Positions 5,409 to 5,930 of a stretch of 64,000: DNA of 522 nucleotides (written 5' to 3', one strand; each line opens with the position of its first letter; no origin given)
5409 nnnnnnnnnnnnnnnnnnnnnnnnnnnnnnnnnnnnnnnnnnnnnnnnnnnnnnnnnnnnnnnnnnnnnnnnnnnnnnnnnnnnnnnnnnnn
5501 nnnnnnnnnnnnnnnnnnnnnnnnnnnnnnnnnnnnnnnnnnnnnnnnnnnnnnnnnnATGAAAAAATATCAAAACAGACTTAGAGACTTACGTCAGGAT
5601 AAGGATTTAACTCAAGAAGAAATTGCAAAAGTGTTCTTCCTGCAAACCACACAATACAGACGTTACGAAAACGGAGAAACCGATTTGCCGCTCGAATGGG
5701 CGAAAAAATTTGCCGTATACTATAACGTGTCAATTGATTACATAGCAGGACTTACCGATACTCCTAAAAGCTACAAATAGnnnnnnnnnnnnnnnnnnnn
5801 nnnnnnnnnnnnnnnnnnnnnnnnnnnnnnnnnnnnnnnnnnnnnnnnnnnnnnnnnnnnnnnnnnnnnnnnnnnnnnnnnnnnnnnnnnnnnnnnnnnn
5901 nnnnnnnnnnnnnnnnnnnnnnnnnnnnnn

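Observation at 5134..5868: Perfect 50-bp direct repeat of the fba 3' end brackets a 635-bp insert with no integrase (att-like scar, CIME-like element)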

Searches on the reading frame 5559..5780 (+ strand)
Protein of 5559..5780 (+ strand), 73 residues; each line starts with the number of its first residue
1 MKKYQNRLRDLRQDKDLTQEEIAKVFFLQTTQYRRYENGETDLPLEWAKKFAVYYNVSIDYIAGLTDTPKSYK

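Call 7: search_protein_families(library=pfam, proteins=[window:5559-5780:+], max_evalue=0.01)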
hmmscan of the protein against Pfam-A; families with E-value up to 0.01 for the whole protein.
window:5559-5780:+ (73 aa): 4 families
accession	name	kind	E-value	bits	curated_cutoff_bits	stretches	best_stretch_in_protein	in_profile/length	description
PF01381.28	HTH_3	-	5.4e-10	39.6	23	1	8-62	1-55/55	Helix-turn-helix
PF13560.12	HTH_31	-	7.5e-08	33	27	1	7-59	5-58/64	Helix-turn-helix domain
PF12844.13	HTH_19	-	9.6e-05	22.7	30.2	1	6-63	2-59/64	Helix-turn-helix domain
PF15731.11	MqsA_antitoxin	-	0.0007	20.2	30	1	8-49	74-115/131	Antitoxin component of bacterial toxin-antitoxin system, MqsA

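Call 11: find_encoding_contigs(protein=window:5559-5780:+, flank=10000, max_places=10)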
Protein window:5559-5780:+ (73 aa): 5 contigs read that carry it; 5 places shown.
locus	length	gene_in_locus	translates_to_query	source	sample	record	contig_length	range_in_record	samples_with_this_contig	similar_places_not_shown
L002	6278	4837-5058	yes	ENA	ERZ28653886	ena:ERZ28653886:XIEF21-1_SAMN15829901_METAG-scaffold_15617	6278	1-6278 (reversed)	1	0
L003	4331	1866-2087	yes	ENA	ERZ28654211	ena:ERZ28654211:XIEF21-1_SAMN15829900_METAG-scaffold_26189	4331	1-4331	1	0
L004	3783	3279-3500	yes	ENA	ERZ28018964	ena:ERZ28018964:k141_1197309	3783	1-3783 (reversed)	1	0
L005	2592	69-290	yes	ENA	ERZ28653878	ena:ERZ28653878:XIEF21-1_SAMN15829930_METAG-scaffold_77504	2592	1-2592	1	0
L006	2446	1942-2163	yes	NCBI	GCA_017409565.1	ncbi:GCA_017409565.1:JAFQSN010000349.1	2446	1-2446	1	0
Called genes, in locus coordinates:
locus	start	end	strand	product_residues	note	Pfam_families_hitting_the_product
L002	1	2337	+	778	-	?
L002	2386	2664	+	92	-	PF00936:BMC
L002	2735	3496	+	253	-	PF08220:HTH_DeoR, PF08279:HTH_11 (weak), PF00455:DeoRC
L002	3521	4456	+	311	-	PF01116:F_bP_aldolase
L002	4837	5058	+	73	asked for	PF13560:HTH_31, PF01381:HTH_3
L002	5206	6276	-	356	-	?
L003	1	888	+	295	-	?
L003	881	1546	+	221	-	PF00392:GntR, PF07729:FCD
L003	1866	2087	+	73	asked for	PF13560:HTH_31, PF01381:HTH_3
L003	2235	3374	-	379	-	PF03235:GmrSD_N, PF01844:HNH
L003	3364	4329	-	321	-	?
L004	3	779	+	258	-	?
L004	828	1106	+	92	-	PF00936:BMC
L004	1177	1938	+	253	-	PF08220:HTH_DeoR, PF08279:HTH_11 (weak), PF00455:DeoRC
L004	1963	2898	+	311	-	PF01116:F_bP_aldolase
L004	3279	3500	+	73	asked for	PF13560:HTH_31, PF01381:HTH_3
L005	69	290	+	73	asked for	PF13560:HTH_31, PF01381:HTH_3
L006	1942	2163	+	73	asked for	PF13560:HTH_31, PF01381:HTH_3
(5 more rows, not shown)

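Call 30: find_homologous_proteins(query=L003:881-1546:+, max_evalue=1e-20)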
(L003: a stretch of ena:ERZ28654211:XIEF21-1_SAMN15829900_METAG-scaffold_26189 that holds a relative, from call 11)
Query L003:881-1546:+ (221 aa): 1212 proteins with E <= 1e-20 among 1717 candidates; the best 120 are listed.
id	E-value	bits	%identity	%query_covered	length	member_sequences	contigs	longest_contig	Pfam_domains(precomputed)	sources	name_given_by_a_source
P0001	7.9e-135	464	100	100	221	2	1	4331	PF07729.18,PF00392.28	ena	-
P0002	1.6e-125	434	95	99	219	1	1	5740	PF07729.18,PF00392.28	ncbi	-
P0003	4.2e-119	413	89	100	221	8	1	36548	PF07729.18,PF00392.28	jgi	jgi:DNA-binding GntR family transcriptional regulator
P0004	2.8e-113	394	87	99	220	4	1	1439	PF07729.18,PF00392.28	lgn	-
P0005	2.9e-113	394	87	98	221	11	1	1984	PF07729.18,PF00392.28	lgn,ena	-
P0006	4.4e-112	390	85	100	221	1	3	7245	PF07729.18,PF00392.28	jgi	-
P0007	8.5e-111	386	84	100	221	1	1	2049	PF07729.18,PF00392.28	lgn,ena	-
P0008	9.3e-109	379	82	100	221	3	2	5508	PF07729.18,PF00392.28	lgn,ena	-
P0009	2.9e-108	378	84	95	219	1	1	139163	PF07729.18,PF00392.28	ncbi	-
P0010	2.9e-107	374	81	100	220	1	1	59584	PF07729.18,PF00392.28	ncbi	-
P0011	8.1e-106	370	81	100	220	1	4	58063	PF07729.18,PF00392.28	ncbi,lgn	-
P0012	9.3e-106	370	81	100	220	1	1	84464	PF07729.18,PF00392.28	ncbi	-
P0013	1.5e-105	369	80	100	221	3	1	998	PF07729.18,PF00392.28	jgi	jgi:DNA-binding GntR family transcriptional regulator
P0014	1.3e-104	366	80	100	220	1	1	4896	PF07729.18,PF00392.28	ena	-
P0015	1.8e-104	365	79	100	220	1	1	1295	PF07729.18,PF00392.28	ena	-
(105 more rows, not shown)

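Call 31: find_encoding_contigs(protein=P0002, flank=10000, max_places=3)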
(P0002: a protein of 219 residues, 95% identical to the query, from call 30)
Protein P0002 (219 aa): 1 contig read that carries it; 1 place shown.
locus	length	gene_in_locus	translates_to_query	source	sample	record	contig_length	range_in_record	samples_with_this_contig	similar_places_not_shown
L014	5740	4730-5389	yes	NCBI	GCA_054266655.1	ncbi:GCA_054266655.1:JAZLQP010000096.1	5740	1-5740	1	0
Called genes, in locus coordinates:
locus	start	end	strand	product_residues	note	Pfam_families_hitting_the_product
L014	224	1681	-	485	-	PF02386:TrkH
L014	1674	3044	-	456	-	PF00070:Pyr_redox (faint), PF01488:Shikimate_DH (faint), PF02254:TrkA_N, PF02737:3HCDH_N (faint), PF03435:Sacchrp_dh_NADP (faint), PF02080:TrkA_C, PF02254:TrkA_N, PF02080:TrkA_C, +3 more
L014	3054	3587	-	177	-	PF00719:Pyrophosphatase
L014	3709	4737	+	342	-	PF02899:Phage_int_SAM_1 (faint), PF00589:Phage_integrase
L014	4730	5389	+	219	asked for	PF00392:GntR, PF07729:FCD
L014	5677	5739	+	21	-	?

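Call 32: find_encoding_contigs(protein=P0003, flank=10000, max_places=3)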
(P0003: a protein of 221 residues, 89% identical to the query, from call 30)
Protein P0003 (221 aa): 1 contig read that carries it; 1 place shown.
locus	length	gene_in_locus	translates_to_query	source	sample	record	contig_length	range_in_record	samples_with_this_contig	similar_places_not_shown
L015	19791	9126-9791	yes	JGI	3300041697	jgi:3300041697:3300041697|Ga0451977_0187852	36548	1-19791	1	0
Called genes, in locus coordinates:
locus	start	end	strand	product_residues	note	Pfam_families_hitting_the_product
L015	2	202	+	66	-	?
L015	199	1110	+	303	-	PF13175:AAA_15 (weak), PF00005:ABC_tran, PF13304:AAA_21 (weak)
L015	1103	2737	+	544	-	-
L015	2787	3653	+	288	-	-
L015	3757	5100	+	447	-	PF17125:Methyltr_RsmF_N, PF01189:Methyltr_RsmB-F, PF13847:Methyltransf_31, PF13636:Methyltranf_PUA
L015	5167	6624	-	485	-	PF02386:TrkH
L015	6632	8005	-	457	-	PF02254:TrkA_N, PF03435:Sacchrp_dh_NADP (faint), PF03807:F420_oxidored (faint), PF07992:Pyr_redox_2 (faint), PF13241:NAD_binding_7 (faint), PF02080:TrkA_C, PF02254:TrkA_N, PF02080:TrkA_C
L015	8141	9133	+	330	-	PF02899:Phage_int_SAM_1 (faint), PF00589:Phage_integrase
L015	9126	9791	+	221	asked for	PF00392:GntR, PF07729:FCD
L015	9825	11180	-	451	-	PF05167:DUF711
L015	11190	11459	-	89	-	PF01842:ACT, PF13291:ACT_4 (weak), PF13740:ACT_6, PF13840:ACT_7 (weak), PF22629:ACT_AHAS_ss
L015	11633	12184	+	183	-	PF00210:Ferritin (faint), PF02915:Rubrerythrin, PF23458:DUF7130 (weak), PF21349:RUBY_RBDX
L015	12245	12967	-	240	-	PF01182:Glucosamine_iso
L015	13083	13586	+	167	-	PF04073:tRNA_edit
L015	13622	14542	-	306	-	PF01261:AP_endonuc_2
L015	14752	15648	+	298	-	PF01261:AP_endonuc_2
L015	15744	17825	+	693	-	PF07719:TPR_2 (faint), PF08238:Sel1 (faint), PF13676:TIR_2, PF13176:TPR_7 (faint), PF13181:TPR_8 (faint), PF17874:TPR_MalT (weak), PF00515:TPR_1 (weak), PF13424:TPR_12, +1 more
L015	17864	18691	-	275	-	PF00588:SpoU_methylase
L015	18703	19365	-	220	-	PF00300:His_Phos_1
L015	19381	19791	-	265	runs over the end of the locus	PF02811:PHP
